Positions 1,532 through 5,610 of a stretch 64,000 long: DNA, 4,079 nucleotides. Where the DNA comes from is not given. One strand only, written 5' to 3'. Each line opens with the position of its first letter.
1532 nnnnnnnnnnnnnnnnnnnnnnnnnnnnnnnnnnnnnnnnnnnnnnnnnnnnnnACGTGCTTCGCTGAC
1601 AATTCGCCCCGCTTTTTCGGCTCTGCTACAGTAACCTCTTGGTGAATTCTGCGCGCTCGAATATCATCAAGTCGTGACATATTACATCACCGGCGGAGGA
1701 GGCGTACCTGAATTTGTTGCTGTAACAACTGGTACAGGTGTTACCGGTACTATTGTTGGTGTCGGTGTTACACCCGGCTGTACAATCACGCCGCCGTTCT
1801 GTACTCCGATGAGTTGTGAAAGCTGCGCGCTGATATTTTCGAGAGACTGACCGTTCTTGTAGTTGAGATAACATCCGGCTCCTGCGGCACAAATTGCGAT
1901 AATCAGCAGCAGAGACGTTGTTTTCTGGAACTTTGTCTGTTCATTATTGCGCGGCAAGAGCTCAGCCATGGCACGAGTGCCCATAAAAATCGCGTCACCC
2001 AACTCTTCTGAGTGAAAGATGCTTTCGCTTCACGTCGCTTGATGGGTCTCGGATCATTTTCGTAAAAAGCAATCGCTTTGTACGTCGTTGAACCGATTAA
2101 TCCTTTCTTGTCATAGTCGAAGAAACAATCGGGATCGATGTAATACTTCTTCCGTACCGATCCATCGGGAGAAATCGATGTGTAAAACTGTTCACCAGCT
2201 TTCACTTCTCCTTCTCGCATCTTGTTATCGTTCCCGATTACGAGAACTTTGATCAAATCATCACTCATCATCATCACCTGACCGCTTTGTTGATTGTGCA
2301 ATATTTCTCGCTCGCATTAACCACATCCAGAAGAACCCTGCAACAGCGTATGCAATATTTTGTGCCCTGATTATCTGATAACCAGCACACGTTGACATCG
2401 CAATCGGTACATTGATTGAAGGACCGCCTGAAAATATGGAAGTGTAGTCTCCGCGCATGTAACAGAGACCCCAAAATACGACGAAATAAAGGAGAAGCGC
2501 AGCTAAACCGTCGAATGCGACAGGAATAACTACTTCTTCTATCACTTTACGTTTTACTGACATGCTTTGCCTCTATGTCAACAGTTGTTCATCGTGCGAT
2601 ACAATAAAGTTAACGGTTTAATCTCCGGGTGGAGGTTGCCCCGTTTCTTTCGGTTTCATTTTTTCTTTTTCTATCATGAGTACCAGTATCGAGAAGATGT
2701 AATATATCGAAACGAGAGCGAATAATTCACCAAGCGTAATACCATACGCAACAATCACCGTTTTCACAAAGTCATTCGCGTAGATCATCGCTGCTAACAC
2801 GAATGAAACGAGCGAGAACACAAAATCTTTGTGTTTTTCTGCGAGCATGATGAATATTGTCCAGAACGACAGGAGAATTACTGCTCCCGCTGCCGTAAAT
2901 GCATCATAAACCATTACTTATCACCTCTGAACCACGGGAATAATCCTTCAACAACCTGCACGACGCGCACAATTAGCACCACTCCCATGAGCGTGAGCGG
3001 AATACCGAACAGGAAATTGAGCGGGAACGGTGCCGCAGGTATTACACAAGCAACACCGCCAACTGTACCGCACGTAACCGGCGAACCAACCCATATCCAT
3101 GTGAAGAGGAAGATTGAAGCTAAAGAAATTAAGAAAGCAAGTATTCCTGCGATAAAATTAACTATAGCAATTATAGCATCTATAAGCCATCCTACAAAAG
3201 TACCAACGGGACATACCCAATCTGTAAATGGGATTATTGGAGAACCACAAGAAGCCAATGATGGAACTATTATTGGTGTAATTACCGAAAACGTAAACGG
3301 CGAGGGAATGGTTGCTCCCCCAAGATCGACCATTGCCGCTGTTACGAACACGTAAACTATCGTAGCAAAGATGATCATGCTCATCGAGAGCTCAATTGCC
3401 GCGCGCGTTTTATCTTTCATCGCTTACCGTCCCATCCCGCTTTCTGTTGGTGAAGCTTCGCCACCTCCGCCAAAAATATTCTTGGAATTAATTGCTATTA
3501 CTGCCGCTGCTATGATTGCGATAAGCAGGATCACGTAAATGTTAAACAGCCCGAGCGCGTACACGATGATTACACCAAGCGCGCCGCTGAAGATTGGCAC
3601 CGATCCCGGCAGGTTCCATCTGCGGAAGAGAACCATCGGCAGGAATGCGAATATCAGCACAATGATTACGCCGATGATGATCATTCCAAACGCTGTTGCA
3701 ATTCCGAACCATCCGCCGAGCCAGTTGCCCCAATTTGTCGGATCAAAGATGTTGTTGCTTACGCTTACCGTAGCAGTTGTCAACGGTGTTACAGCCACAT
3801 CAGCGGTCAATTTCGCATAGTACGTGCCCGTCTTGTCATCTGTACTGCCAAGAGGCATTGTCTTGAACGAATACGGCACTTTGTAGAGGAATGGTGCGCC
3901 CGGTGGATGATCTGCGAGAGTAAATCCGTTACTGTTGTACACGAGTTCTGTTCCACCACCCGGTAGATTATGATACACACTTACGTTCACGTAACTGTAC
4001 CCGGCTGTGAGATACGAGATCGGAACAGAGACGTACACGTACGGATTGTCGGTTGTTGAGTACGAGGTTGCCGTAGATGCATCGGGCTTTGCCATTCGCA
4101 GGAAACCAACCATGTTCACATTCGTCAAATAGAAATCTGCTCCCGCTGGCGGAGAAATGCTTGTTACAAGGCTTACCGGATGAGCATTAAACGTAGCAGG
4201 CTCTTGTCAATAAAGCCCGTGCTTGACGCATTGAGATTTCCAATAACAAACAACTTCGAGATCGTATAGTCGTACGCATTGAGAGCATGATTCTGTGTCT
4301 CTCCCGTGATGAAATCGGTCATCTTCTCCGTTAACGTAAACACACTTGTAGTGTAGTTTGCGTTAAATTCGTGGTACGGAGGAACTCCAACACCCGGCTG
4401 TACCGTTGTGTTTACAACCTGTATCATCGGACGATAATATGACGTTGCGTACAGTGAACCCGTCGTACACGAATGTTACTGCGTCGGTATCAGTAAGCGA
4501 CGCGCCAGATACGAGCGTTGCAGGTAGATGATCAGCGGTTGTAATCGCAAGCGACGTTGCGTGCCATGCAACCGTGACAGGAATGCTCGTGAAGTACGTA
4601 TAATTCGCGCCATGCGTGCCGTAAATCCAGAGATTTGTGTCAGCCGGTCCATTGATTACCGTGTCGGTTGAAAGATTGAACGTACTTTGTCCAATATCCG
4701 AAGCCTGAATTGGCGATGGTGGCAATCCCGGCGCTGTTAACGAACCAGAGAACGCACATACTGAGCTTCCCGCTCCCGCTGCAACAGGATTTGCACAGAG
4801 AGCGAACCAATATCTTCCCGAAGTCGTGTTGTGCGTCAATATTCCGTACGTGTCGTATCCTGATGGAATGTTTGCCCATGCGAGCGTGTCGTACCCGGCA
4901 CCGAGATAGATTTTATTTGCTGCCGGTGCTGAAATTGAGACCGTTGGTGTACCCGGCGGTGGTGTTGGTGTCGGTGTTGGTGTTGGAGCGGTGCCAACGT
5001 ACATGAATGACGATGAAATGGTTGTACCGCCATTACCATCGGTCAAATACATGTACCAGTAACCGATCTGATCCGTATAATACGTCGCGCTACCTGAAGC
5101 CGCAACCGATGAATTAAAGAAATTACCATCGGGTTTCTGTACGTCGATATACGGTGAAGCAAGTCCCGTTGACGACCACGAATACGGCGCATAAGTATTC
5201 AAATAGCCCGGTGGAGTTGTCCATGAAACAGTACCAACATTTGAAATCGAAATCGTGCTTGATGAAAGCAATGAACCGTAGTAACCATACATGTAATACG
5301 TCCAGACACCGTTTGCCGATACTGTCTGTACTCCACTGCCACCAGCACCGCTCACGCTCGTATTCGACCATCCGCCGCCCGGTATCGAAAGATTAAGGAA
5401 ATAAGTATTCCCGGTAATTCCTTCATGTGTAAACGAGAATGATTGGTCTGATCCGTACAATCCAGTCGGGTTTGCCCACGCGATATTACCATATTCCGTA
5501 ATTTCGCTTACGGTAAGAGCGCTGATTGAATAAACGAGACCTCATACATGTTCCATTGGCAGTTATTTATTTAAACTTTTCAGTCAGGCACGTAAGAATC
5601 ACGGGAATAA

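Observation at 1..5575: Compositionally foreign, virus-like morphogenesis block that is heavily frame-disrupted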

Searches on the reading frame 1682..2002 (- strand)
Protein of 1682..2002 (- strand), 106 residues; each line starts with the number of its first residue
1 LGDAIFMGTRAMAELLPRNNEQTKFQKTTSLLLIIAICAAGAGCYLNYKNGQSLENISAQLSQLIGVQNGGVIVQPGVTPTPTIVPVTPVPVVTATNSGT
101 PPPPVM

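Call 9: search_protein_families(library=pfam, max_evalue=0.1, proteins=[window:1682-2002:-])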
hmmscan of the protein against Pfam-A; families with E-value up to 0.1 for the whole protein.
window:1682-2002:- (106 aa): 1 family
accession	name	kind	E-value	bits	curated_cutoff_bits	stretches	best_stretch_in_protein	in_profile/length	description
PF14055.11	NVEALA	-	0.092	12.9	27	0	31-57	7-33/62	NVEALA protein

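Call 10: search_protein_families(library=phrogs, max_evalue=0.1, proteins=[window:1682-2002:-])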
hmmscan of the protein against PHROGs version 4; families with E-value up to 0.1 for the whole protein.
window:1682-2002:- (106 aa): 0 families

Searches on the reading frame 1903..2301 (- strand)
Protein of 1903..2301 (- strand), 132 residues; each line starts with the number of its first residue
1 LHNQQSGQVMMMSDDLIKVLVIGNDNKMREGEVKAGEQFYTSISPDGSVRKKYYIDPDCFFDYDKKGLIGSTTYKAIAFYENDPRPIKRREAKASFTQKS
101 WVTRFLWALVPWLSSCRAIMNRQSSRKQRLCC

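Call 9: search_protein_families(library=pfam, max_evalue=0.1, proteins=[window:1903-2301:-])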
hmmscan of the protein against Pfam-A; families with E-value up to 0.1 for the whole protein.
window:1903-2301:- (132 aa): 0 families

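Call 10: search_protein_families(library=phrogs, max_evalue=0.1, proteins=[window:1903-2301:-])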
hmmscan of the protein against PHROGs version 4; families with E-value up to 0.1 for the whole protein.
window:1903-2301:- (132 aa): 1 family
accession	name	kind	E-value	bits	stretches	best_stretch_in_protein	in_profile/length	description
phrog_37818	-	unknown function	0.039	14.6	1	19-77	84-138/287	-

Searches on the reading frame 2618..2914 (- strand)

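Call 9: search_protein_families(library=pfam, max_evalue=0.1, proteins=[window:2618-2914:-])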
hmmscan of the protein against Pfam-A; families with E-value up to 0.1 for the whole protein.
window:2618-2914:- (98 aa): 2 families
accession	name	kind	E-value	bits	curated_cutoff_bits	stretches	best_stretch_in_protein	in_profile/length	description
PF09930.14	DUF2162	-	0.00083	19.3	34.4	1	25-80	128-183/223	Predicted transporter (DUF2162)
PF07947.19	YhhN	-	0.0064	16.7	25.6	1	11-74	41-96/182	YhhN family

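Call 10: search_protein_families(library=phrogs, max_evalue=0.1, proteins=[window:2618-2914:-])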
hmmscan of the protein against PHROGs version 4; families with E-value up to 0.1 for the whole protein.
window:2618-2914:- (98 aa): 0 families

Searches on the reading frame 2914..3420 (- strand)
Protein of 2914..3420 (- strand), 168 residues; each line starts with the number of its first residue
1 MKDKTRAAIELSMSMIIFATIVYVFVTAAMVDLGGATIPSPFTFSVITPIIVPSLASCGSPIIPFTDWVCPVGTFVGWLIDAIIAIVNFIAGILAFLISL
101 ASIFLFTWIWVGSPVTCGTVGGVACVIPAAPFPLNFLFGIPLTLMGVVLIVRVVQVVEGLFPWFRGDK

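Call 9: search_protein_families(library=pfam, max_evalue=0.1, proteins=[window:2914-3420:-])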
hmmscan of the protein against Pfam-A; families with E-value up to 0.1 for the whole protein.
window:2914-3420:- (168 aa): 0 families

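Call 10: search_protein_families(library=phrogs, max_evalue=0.1, proteins=[window:2914-3420:-])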
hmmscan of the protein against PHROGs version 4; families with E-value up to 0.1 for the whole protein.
window:2914-3420:- (168 aa): 0 families

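Call 14: find_related_loci(query=window:2914-3420:-, collection=viral_contigs, flank=10000)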
Query window:2914-3420:- (168 aa) in viral_contigs; peptide patterns used: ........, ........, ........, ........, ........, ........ (x = any residue, [..] = any of these).
40 stretches matched a pattern, but none encodes a relative of the query by tblastn (E <= 1e-3).

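Call 78: list_cluster_members(proteins=[window:2914-3420:-, window:2618-2914:-, window:2261-2563:-, window:799-1047:-, window:4363-5460:-, window:3424-4128:-, window:1004-1585:-, P0034, window:5677-6777:+])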
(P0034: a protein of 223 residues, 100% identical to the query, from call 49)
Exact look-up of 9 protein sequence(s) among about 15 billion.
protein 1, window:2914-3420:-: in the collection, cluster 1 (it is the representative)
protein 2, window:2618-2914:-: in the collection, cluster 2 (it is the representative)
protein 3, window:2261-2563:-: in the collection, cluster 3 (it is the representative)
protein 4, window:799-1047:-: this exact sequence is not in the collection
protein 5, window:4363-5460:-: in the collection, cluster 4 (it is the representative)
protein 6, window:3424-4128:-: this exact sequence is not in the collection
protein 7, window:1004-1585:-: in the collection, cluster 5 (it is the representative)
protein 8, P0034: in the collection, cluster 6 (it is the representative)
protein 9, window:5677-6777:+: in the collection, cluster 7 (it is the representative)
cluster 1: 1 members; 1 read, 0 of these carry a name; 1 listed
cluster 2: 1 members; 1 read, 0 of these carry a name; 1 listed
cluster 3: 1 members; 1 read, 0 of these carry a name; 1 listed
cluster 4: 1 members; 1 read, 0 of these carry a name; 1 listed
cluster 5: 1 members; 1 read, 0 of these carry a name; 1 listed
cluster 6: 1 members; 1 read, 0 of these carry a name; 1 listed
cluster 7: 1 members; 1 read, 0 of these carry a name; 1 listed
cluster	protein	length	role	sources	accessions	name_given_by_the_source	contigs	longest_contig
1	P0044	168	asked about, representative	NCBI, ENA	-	-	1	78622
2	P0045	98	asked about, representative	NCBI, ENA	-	-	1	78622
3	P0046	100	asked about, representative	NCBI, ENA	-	-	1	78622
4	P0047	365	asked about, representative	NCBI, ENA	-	-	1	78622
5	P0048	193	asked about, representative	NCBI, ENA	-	-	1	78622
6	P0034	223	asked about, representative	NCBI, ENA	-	-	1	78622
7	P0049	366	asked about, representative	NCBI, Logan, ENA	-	-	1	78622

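Call 79: find_encoding_contigs(protein=P0049, flank=10000, max_places=10)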
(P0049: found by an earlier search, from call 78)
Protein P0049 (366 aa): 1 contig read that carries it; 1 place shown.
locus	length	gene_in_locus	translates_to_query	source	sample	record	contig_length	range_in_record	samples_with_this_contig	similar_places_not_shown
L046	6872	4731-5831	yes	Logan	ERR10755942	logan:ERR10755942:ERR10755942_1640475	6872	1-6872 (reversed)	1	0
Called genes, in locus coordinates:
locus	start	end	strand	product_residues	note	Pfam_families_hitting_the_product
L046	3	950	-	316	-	?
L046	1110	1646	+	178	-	PF13302:Acetyltransf_3, PF13420:Acetyltransf_4, PF00583:Acetyltransf_1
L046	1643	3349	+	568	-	PF14716:HHH_8, PF14520:HHH_5, PF01876:RNase_P_p30 (faint), PF14791:DNA_pol_B_thumb, PF02811:PHP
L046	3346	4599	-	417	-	-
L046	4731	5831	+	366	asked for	PF02683:DsbD_TM, PF11139:SfLAP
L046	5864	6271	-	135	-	-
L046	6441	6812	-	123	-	PF01475:FUR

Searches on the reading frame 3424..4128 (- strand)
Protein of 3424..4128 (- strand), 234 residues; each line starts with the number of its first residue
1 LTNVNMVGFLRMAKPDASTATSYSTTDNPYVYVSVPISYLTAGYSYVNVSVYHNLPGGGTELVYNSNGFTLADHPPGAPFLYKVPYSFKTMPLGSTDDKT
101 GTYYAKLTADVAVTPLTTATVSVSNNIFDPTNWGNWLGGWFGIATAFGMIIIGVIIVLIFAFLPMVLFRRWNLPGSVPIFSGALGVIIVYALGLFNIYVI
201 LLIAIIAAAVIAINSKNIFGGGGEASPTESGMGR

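Call 9: search_protein_families(library=pfam, max_evalue=0.1, proteins=[window:3424-4128:-])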
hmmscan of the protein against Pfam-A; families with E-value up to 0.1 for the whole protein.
window:3424-4128:- (234 aa): 1 family
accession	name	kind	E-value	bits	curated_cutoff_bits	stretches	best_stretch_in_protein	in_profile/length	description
PF19656.5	DUF6159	-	0.043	14.1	27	1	113-212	106-195/204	Family of unknown function (DUF6159)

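Call 10: search_protein_families(library=phrogs, max_evalue=0.1, proteins=[window:3424-4128:-])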
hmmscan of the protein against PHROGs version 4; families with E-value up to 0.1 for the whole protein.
window:3424-4128:- (234 aa): 0 families

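Call 49: search_protein_representatives(protein=window:3424-4128:-)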
Query: 234 residues. Proteins with E-value up to 0.001 (for the whole library): 10; up to 1e-10: 1; up to 1e-30: 1. The best 10 are listed.
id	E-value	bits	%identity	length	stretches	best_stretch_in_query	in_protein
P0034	4.3e-141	484.9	100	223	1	12-234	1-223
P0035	1.7e-08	51.0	35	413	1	100-229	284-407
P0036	2.7e-05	40.5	37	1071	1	99-229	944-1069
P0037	2.8e-05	40.4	41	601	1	139-220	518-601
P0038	2.7e-04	37.2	31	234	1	113-217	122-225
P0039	4.4e-04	36.5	31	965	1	117-223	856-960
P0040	5.2e-04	36.2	39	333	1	101-222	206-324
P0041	6.8e-04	35.9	39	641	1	133-229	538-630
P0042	7.9e-04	35.6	32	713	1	99-214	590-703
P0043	9.0e-04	35.5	28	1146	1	37-224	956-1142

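Call 77: find_encoding_contigs(protein=P0034, flank=10000, max_places=10)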
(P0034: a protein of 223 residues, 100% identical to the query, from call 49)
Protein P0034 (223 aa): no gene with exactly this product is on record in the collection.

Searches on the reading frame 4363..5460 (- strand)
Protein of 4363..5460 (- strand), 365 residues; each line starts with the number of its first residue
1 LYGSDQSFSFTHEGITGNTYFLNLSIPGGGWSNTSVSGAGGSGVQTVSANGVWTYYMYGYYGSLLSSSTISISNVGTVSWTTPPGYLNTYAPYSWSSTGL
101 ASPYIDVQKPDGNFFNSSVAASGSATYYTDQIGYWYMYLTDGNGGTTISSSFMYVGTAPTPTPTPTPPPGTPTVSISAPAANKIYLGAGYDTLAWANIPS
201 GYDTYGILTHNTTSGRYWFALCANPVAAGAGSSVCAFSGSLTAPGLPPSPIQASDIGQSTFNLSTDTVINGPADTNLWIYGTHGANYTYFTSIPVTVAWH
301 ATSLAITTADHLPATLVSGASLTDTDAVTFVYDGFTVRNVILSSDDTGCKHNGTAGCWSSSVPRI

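Call 9: search_protein_families(library=pfam, max_evalue=0.1, proteins=[window:4363-5460:-])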
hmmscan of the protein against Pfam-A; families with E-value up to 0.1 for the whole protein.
window:4363-5460:- (365 aa): 0 families

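Call 10: search_protein_families(library=phrogs, max_evalue=0.1, proteins=[window:4363-5460:-])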
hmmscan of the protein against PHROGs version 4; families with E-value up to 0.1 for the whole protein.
window:4363-5460:- (365 aa): 0 families

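Call 13: find_related_loci(query=window:4363-5460:-, collection=viral_contigs, flank=10000)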
Query window:4363-5460:- (365 aa) in viral_contigs; peptide patterns used: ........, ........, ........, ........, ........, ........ (x = any residue, [..] = any of these).
1 stretches matched a pattern, but none encodes a relative of the query by tblastn (E <= 1e-3).
